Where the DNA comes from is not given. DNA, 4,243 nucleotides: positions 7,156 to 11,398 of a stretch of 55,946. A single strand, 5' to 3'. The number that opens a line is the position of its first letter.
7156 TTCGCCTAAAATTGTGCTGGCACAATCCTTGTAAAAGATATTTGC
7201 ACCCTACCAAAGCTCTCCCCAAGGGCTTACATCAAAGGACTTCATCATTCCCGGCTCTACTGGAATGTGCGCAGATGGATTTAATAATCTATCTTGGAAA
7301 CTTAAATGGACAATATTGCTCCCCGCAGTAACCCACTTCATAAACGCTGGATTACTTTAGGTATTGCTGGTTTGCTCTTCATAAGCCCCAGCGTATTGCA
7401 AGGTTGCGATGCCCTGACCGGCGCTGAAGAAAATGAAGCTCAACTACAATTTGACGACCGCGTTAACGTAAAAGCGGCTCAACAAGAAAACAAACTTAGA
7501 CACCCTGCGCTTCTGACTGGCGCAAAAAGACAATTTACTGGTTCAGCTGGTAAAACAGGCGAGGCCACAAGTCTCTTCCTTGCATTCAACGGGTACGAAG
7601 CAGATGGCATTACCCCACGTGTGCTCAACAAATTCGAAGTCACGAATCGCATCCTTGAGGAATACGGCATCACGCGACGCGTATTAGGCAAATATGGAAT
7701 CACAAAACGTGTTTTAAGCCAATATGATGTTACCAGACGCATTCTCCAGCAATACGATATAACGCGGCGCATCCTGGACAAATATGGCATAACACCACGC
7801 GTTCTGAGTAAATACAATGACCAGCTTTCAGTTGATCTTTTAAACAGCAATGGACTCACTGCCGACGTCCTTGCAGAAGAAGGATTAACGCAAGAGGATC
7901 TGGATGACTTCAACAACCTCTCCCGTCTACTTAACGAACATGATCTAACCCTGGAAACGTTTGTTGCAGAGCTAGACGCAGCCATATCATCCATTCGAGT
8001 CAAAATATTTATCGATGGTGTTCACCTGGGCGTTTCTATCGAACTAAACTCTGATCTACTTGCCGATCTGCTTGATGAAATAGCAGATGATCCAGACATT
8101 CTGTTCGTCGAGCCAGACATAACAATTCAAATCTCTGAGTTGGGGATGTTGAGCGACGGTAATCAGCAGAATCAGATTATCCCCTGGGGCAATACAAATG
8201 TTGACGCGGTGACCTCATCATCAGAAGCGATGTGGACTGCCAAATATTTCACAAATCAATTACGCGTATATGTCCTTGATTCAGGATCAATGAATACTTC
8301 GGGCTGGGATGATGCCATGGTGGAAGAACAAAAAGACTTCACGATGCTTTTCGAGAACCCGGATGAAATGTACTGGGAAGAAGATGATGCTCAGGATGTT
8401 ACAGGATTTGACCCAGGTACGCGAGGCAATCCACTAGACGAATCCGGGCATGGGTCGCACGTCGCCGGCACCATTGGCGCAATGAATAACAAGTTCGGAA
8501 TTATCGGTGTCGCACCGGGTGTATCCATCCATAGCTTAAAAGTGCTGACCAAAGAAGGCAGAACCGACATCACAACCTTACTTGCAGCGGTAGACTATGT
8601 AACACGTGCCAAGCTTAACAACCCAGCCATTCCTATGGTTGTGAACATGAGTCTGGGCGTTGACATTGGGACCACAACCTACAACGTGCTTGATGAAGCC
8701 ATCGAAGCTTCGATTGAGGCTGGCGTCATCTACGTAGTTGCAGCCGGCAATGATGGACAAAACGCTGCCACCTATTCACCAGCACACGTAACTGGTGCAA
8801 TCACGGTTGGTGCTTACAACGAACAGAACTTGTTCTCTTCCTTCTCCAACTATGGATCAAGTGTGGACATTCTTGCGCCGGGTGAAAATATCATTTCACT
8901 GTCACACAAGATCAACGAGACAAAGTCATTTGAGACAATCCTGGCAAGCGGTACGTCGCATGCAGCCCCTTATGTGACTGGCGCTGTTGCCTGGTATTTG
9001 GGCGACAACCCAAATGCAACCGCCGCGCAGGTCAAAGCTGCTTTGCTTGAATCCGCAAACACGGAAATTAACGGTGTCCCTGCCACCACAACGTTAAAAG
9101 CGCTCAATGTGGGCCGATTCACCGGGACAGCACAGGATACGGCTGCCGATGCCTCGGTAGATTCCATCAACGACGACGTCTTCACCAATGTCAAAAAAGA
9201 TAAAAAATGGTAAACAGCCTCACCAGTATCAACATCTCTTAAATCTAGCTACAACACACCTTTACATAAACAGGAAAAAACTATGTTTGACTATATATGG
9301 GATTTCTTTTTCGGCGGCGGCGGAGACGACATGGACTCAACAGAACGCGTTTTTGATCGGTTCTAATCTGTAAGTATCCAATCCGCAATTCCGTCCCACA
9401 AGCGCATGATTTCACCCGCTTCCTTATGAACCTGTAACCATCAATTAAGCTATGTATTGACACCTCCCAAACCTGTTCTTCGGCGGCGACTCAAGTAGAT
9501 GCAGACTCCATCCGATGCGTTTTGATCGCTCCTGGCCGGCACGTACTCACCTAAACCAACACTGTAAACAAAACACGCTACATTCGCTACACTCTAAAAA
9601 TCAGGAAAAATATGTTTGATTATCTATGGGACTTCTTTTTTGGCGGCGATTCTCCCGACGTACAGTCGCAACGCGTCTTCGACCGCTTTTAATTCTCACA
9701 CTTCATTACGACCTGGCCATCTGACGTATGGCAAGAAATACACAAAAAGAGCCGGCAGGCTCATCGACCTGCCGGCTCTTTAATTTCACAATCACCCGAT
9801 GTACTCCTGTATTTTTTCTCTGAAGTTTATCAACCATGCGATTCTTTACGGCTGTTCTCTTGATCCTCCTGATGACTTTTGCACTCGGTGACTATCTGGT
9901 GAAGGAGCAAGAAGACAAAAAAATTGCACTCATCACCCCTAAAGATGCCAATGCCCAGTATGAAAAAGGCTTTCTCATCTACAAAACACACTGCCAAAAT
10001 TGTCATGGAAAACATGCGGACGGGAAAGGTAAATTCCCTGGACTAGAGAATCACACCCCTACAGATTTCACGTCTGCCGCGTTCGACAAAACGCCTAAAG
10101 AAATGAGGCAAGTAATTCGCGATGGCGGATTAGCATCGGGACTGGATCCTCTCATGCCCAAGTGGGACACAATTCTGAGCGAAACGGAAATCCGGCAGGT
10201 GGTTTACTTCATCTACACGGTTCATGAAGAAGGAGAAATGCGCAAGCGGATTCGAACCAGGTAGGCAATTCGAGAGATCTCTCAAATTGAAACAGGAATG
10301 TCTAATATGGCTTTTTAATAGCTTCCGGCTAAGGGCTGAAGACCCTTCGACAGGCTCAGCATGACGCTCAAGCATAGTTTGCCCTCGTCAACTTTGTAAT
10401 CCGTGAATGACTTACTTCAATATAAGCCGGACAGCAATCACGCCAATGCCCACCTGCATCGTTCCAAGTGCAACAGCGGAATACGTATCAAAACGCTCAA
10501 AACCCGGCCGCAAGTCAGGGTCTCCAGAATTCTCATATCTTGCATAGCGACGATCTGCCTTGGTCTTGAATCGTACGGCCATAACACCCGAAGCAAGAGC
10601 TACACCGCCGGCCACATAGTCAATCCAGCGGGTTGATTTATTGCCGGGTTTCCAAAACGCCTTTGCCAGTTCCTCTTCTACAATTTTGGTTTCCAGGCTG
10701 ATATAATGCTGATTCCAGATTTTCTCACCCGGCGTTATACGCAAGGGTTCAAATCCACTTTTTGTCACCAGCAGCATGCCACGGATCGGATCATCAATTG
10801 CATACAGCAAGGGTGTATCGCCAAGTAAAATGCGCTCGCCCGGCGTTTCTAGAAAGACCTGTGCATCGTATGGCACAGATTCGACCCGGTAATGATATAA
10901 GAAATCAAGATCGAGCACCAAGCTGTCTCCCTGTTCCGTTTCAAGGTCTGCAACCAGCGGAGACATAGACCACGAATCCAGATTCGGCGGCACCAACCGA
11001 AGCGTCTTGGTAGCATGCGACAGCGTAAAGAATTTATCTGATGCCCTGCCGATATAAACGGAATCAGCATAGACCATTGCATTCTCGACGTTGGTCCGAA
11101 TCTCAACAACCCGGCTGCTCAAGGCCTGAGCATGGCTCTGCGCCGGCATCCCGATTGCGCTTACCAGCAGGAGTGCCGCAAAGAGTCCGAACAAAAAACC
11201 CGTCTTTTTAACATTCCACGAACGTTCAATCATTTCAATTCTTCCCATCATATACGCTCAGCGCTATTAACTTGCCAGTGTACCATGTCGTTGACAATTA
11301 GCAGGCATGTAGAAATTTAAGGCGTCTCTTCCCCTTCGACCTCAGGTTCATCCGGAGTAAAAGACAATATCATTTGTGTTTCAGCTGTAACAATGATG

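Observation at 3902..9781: Candidate new system: duplicated cassette of a repeat-bearing lipoprotein subtilase plus an array of tiny aromatic-rich peptides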

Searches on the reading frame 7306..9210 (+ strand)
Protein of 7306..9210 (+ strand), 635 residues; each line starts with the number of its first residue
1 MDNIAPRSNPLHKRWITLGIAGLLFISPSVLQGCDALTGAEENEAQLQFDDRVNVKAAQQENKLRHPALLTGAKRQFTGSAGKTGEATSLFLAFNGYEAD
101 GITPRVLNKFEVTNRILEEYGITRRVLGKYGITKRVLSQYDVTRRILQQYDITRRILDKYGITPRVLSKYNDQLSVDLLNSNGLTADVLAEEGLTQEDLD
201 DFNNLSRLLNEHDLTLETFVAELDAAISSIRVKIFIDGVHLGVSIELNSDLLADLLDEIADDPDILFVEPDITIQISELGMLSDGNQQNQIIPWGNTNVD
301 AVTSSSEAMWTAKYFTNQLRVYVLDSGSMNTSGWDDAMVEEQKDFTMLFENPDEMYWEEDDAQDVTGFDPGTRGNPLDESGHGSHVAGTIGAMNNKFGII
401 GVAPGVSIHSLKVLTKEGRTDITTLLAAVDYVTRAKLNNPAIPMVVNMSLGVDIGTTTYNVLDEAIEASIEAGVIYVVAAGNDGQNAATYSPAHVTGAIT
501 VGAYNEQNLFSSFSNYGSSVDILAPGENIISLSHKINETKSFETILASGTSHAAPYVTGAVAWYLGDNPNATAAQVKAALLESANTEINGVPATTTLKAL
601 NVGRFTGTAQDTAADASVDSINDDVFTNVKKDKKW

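Call 7: search_protein_families(library=pfam, proteins=[window:7306-9210:+], max_evalue=0.1)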
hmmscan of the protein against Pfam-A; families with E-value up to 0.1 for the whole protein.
window:7306-9210:+ (635 aa): 1 family
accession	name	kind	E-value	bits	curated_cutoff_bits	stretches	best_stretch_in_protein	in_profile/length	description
PF00082.27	Peptidase_S8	-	2.2e-43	149.1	21.8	1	369-586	43-275/288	Subtilase family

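Call 8: search_protein_families(library=ncbifam, proteins=[window:7306-9210:+], max_evalue=0.1)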
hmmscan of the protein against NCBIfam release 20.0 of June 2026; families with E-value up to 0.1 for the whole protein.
window:7306-9210:+ (635 aa): 5 families
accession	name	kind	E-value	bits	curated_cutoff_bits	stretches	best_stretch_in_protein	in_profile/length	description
TIGR03921.1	T7SS_mycosin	equivalog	2.2e-32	112.6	278.75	1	367-587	41-266/353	type VII secretion-associated serine protease mycosin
NF033595.1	denti_PrtP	equivalog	1e-29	103.6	300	2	428-594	326-487/606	dentilisin complex serine proteinase subunit PrtP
TIGR03895.1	protease_PatA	subfamily_domain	5.6e-14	51.8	421.05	1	444-585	59-201/606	PatA/PatG family cyanobactin maturation protease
NF049966.1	QH_SP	equivalog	1.4e-11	44.2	165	1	377-584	37-211/219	subtilisin-like serine protease QhpE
NF040808.2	CspC_non_triad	exception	0.00044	18.8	675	1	416-491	209-285/556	bile acid germinant receptor pseudoprotease CspC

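Call 25: find_homologous_proteins(query=window:7306-9210:+, region=60-300, max_evalue=0.001)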
Query window:7306-9210:+, residues 60-300 (241 aa): 44 proteins with E <= 0.001 among 4826 candidates.
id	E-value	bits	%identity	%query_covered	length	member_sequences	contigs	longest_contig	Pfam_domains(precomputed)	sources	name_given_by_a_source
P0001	2.1e-144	497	97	100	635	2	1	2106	PF00082.28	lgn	-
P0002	3.6e-132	457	87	100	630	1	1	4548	PF00082.28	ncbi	-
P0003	1.2e-91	325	61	100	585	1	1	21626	PF00082.28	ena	-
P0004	3.7e-91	323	62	98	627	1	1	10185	PF00082.28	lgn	-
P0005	3.3e-90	320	62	99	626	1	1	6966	PF00082.28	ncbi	-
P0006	4.8e-87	309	60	98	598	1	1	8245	PF00082.28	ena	-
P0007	8.0e-87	309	58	100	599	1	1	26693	PF00082.28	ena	-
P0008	2.4e-86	307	59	100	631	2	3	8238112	PF00082.28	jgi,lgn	-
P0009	3.3e-85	303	57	100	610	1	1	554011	PF00082.28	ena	-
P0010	2.2e-84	301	57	97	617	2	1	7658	PF00082.28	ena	-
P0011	2.0e-82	294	57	100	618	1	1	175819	PF00082.28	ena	-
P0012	2.1e-82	294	57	100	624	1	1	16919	PF00082.28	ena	-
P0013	8.5e-82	292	58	99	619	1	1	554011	PF00082.28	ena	-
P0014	1.0e-81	292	56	99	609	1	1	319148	PF00082.28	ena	-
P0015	2.2e-81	291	57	97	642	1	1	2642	PF00082.28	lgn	-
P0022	9.6e-78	279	57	99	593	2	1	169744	PF00082.28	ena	-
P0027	1.0e-76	276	56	97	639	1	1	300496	PF00082.28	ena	-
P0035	6.1e-74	267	56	97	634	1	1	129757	PF00082.28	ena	-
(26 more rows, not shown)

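Call 34: find_encoding_contigs(protein=P0009, flank=8000, max_places=2)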
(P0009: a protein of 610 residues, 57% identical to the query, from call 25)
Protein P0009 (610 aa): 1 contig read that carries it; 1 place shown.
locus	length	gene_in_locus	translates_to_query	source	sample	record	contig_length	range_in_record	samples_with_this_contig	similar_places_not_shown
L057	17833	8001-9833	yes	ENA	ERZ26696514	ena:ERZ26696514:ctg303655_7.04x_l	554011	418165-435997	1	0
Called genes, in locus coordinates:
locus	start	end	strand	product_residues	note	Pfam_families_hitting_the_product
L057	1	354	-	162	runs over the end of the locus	PF13450:NAD_binding_8, PF01593:Amino_oxidase (faint)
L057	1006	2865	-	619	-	PF00082:Peptidase_S8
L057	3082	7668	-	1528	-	PF16819:DUF5074 (faint), PF23748:Beta-prop_LRRK2 (faint), PF07495:Y_Y_Y, PF00512:HisKA, PF02518:HATPase_c, PF00072:Response_reg, PF00512:HisKA, PF02518:HATPase_c, +1 more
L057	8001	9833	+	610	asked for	PF00082:Peptidase_S8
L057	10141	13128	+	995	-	PF01582:TIR, PF08937:ThsB_TIR, PF13676:TIR_2, PF00400:WD40, PF24782:WD40_MABP1-WDR62_2nd, PF24817:WD40_WDHD1_1st, PF25173:Beta-prop_WDR3_1st, PF23414:Beta-prop_EML_2, +92 more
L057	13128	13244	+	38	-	-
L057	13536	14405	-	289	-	PF05724:TPMT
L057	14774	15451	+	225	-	-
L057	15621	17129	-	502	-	-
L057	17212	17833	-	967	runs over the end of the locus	PF13620:CarboxypepD_reg, PF13715:CarbopepD_reg_2, PF07715:Plug, PF00593:TonB_dep_Rec_b-barrel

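Call 35: find_encoding_contigs(protein=P0022, flank=8000, max_places=2)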
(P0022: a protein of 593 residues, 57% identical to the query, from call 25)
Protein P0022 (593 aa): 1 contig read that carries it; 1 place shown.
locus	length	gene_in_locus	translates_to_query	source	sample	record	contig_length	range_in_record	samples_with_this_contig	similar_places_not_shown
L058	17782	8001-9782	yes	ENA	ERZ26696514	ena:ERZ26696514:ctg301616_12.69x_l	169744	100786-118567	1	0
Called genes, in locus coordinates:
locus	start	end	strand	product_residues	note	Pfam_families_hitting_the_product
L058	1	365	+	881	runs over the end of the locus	PF01326:PPDK_N, PF00391:PEP-utilizers, PF02896:PEP-utilizers_C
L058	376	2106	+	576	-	-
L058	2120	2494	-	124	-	-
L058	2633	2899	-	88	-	-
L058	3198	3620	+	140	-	-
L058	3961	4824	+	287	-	PF00884:Sulfatase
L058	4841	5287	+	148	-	PF16347:SGSH_C (weak), PF14707:Sulfatase_C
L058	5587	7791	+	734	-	-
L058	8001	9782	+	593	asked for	PF00082:Peptidase_S8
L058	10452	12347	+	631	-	PF00082:Peptidase_S8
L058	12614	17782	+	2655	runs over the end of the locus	PF13517:FG-GAP_3, PF14783:BBS2_Mid (faint), PF13517:FG-GAP_3 (weak), PF26628:DUF8202, PF26628:DUF8202, PF01436:NHL (weak), PF26628:DUF8202, PF18962:Por_Secre_tail, +3 more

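Call 36: find_encoding_contigs(protein=P0027, flank=8000, max_places=2)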
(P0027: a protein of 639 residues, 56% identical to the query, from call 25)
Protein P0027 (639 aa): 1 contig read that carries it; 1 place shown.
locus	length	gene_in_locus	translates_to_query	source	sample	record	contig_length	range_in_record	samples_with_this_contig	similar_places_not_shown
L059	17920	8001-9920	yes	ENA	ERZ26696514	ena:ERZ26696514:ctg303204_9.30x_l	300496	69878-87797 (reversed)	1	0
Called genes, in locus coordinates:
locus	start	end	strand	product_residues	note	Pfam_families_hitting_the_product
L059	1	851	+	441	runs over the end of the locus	PF00884:Sulfatase, PF01663:Phosphodiest (faint), PF16347:SGSH_C, PF14707:Sulfatase_C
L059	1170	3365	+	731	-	-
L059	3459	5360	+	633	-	PF00082:Peptidase_S8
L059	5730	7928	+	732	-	-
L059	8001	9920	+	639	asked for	PF00082:Peptidase_S8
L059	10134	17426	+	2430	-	PF08450:SGL (faint), PF26628:DUF8202, PF25021:TEN_NHL (faint), PF01436:NHL, PF26628:DUF8202, PF18962:Por_Secre_tail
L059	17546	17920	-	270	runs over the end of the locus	PF00106:adh_short, PF08643:DUF1776 (faint), PF08659:KR (weak), PF13561:adh_short_C2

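Call 37: find_encoding_contigs(protein=P0035, flank=8000, max_places=2)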
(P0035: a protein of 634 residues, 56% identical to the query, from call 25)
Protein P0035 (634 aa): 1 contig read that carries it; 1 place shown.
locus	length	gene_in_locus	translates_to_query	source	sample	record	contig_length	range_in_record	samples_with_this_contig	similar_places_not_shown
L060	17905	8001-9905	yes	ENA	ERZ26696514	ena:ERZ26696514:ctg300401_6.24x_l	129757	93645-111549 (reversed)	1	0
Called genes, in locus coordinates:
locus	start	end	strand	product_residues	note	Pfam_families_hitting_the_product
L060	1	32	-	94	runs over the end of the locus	-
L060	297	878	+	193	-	-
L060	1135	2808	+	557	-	PF00884:Sulfatase, PF01663:Phosphodiest (faint), PF16347:SGSH_C, PF14707:Sulfatase_C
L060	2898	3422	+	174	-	PF13238:AAA_18 (weak)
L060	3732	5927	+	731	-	-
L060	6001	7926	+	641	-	PF00082:Peptidase_S8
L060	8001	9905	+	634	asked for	PF00082:Peptidase_S8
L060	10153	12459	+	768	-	-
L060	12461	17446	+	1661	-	PF26628:DUF8202, PF08450:SGL (faint), PF26628:DUF8202, PF25021:TEN_NHL (weak), PF01436:NHL, PF26628:DUF8202, PF18962:Por_Secre_tail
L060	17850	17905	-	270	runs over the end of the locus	PF00106:adh_short, PF01370:Epimerase (weak), PF08659:KR, PF13460:NAD_binding_10 (weak), PF13561:adh_short_C2, PF08643:DUF1776 (weak)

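Call 48: find_encoding_contigs(protein=P0002, flank=6000, max_places=2)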
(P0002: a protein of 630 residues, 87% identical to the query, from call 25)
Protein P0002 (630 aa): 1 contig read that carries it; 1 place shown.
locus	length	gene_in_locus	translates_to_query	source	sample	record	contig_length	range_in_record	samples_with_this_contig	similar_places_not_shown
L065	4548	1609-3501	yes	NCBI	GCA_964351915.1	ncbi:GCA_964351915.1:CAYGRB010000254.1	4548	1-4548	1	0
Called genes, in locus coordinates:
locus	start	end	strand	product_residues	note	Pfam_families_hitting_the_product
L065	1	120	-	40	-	?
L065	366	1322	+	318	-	PF08240:ADH_N, PF00107:ADH_zinc_N, PF13602:ADH_zinc_N_2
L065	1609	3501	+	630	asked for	PF00082:Peptidase_S8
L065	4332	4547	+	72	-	?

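Call 49: find_encoding_contigs(protein=P0003, flank=6000, max_places=2)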
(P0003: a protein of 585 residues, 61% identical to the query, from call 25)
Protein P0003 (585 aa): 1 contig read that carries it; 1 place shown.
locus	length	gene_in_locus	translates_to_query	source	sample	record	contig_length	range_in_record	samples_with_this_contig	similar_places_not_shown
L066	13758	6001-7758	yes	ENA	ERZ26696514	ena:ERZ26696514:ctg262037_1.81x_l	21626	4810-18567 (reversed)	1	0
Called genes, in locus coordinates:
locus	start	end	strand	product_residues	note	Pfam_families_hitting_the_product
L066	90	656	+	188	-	-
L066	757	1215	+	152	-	-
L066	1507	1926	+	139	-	-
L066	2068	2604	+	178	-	PF13527:Acetyltransf_9, PF00583:Acetyltransf_1, PF13673:Acetyltransf_10, PF13508:Acetyltransf_7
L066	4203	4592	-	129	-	-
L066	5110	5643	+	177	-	-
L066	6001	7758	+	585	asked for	PF00082:Peptidase_S8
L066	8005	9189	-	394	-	PF13173:AAA_14, PF13635:DUF4143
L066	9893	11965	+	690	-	-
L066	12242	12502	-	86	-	-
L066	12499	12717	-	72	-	PF04255:DUF433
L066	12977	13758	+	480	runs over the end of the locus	-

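Call 50: find_encoding_contigs(protein=P0004, flank=6000, max_places=2)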
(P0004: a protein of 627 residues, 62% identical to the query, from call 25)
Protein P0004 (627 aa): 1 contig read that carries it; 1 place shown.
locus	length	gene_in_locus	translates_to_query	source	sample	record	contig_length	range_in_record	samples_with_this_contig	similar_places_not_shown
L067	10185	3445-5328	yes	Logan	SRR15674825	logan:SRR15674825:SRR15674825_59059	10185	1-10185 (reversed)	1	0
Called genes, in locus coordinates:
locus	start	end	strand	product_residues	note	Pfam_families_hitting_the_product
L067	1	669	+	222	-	?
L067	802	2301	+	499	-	PF03553:Na_H_antiporter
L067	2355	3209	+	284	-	PF01048:PNP_UDP_1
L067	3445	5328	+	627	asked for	PF00082:Peptidase_S8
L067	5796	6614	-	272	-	PF00106:adh_short, PF13561:adh_short_C2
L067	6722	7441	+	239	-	PF01965:DJ-1_PfpI (weak), PF13507:GATase_5, PF07685:GATase_3 (weak)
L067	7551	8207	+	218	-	PF01694:Rhomboid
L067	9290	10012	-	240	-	PF00702:Hydrolase, PF13419:HAD_2, PF13242:Hydrolase_like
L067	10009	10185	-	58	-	?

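Call 51: find_encoding_contigs(protein=P0005, flank=6000, max_places=2)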
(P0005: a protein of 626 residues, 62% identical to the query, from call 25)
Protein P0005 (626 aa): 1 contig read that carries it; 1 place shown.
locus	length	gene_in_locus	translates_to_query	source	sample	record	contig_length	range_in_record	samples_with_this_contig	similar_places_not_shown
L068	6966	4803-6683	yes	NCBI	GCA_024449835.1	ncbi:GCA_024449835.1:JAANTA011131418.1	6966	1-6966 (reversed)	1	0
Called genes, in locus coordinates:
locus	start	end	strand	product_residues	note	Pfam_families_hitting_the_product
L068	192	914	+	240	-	PF00005:ABC_tran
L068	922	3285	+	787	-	PF02687:FtsX, PF12704:MacB_PCD (weak), PF02687:FtsX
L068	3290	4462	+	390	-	PF00364:Biotin_lipoyl (faint), PF25989:YknX_C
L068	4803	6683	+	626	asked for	PF00082:Peptidase_S8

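Call 87: predict_structure(alignment_id=A7)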
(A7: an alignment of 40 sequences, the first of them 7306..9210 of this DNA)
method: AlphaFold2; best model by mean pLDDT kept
length: 635 residues; sequences in the alignment: 40
mean_pLDDT: 70.1   pTM: 0.59
mean pLDDT of the five models: 70.1, 69.0, 66.1, 65.7, 65.0
residues with pLDDT >= 90: 106; 70-90: 252; 50-70: 153; < 50: 124
segments of 3 or more residues with pLDDT < 50: 1-7, 32-61, 97-136, 234-238, 452-459, 610-635
pLDDT, mean of each block of 10 residues (from residue 1): 45 76 78 40 30 30 62 67 67 54 39 45 41 51 64 81 80 83 85 83 74 67 56 49 67 68 67 62 62 84 74 87 87 70 85 54 76 83 83 80 91 81 87 96 91 48 89 93 76 87 87 84 77 57 52 86 94 96 88 91 73 37 36 36
secondary structure, 60 per line:
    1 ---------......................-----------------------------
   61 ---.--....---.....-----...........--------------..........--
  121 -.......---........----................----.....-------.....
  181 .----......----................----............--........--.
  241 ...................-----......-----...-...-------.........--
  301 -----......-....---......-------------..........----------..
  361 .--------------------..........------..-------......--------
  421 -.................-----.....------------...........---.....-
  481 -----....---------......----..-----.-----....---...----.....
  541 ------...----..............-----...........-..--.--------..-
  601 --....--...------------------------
elements in order: H10-31 H67-70 E74-78 E84-94 H109-118 H122-128 H132-139 H144-159 H164-168 H176-181 H186-191 H196-211 H216-227 E230-237 E240-248 H249-259 E265-270 E280-282 E290-293 H294-298 H306-311 H313-316 E320-325 E339-344 H345-348 H382-391 E407-412 H422-438 E444-448 H461-471 E475-479 E499-504 E522-525 E529-531 H536-540 E547-549 H554-567 H573-583 H603-606

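Call 91: fold_search(model_id=the predicted structure, library=pdb)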
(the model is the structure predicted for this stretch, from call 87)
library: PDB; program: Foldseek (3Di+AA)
matches with E <= 10: 625; with E <= 0.001: 291
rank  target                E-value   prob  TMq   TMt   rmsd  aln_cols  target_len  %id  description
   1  8c4z_B                4.4e-20  1.00  0.36  0.78   2.9       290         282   35  ProteinT protease, inactive mutant S224A (released 2024-07-17)
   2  2b6n_A                5.3e-20  1.00  0.37  0.81   2.6       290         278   34  The 1.8 A crystal structure of a Proteinase K like enzyme from a psychrotroph Serratia species (released 2006-03-07)
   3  1s2n_B                6.3e-20  1.00  0.35  0.78   3.3       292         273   30  Crystal structure of a cold adapted subtilisin-like serine proteinase (released 2005-02-22)
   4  5vlh_A                1.1e-19  1.00  0.34  0.59  15.1       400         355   24  Short PCSK9 delta-P' complex with peptide Pep1 (released 2017-08-16)
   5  1s2n_A                1.5e-19  1.00  0.34  0.75   3.3       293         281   31  Crystal structure of a cold adapted subtilisin-like serine proteinase (released 2005-02-22)
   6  3whi_B                1.6e-19  1.00  0.39  0.67  15.2       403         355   25  Crystal structure of unautoprocessed form of IS1-inserted Pro-subtilisin E (released 2013-12-25)
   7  1sh7_B                1.7e-19  1.00  0.35  0.77   2.9       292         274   30  Crystal structure of a cold adapted subtilisin-like serine proteinase (released 2005-02-22)
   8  4dzt                  2.5e-19  1.00  0.36  0.81   2.7       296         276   36  Aqualysin I: the crystal structure of a serine protease from an extreme thermophile, Thermus aquaticus YT-1 (released 2012-03-28)
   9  3f7o_A                2.5e-19  1.00  0.37  0.79   2.8       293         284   31  Crystal structure of Cuticle-Degrading Protease from Paecilomyces lilacinus (PL646) (released 2009-11-17)
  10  1mpt                  2.8e-19  1.00  0.38  0.86   3.2       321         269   27  CRYSTAL STRUCTURE OF A NEW ALKALINE SERINE PROTEASE (M-PROTEASE) FROM BACILLUS SP. KSM-K16 (released 1994-06-22)
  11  2prk                  3.3e-19  1.00  0.37  0.80   4.5       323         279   28  SYNCHROTRON X-RAY DATA COLLECTION AND RESTRAINED LEAST-SQUARES REFINEMENT OF THE CRYSTAL STRUCTURE OF PROTEINASE K AT 1. (released 1988-04-16)
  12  5vlp_A                3.3e-19  1.00  0.34  0.38  15.0       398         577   24  PCSK9 complex with LDLR antagonist peptide and Fab7G7 (released 2017-08-16)
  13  3f7m                  3.7e-19  1.00  0.38  0.82   3.9       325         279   29  Crystal structure of apo Cuticle-Degrading Protease (ver112) from Verticillium psalliotae (released 2009-11-17)
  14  6u2f_A                3.7e-19  1.00  0.34  0.37  15.3       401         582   24  PCSK9-Fab 7G7 complex bound to cis-1-amino-4-phenylcyclohexaneacyl-WNLK(hR)IGLLR - NH2 (released 2020-02-05)
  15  6kkf                  5.0e-19  1.00  0.35  0.77   3.9       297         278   28  Crystal structure of proteinase K complexed with a triglycine (released 2019-09-25)
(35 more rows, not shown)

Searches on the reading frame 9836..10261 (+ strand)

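Call 80: search_protein_families(library=pfam, proteins=[window:9836-10261:+], max_evalue=0.01)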
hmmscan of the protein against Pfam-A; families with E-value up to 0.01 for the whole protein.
window:9836-10261:+ (142 aa): 2 families
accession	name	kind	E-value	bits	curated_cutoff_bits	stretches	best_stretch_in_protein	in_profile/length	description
PF13442.11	Cytochrome_CBB3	-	1.5e-10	41.7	27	1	41-126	2-68/68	Cytochrome C oxidase, cbb3-type, subunit III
PF00034.26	Cytochrom_C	-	4.9e-08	34.6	21.3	1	43-128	2-88/90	Cytochrome c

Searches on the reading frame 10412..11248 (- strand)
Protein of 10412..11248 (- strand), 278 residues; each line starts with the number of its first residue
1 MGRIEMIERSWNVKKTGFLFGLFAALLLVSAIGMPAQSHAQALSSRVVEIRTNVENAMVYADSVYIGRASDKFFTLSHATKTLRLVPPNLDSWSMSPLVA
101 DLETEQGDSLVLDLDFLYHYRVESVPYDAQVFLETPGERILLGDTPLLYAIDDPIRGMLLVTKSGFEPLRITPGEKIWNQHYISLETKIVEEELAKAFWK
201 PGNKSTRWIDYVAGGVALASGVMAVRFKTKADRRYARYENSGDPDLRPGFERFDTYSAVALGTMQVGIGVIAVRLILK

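Call 80: search_protein_families(library=pfam, proteins=[window:10412-11248:-], max_evalue=0.01)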
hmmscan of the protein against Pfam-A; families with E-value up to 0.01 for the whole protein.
window:10412-11248:- (278 aa): 2 families
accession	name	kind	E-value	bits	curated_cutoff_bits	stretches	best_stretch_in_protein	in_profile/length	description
PF08308.17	PEGA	-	0.00046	20.5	20.8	0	47-87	3-43/71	PEGA domain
PF09534.15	Trp_oprn_chp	-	0.0044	17.3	29.6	0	206-243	118-155/180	Tryptophan-associated transmembrane protein (Trp_oprn_chp)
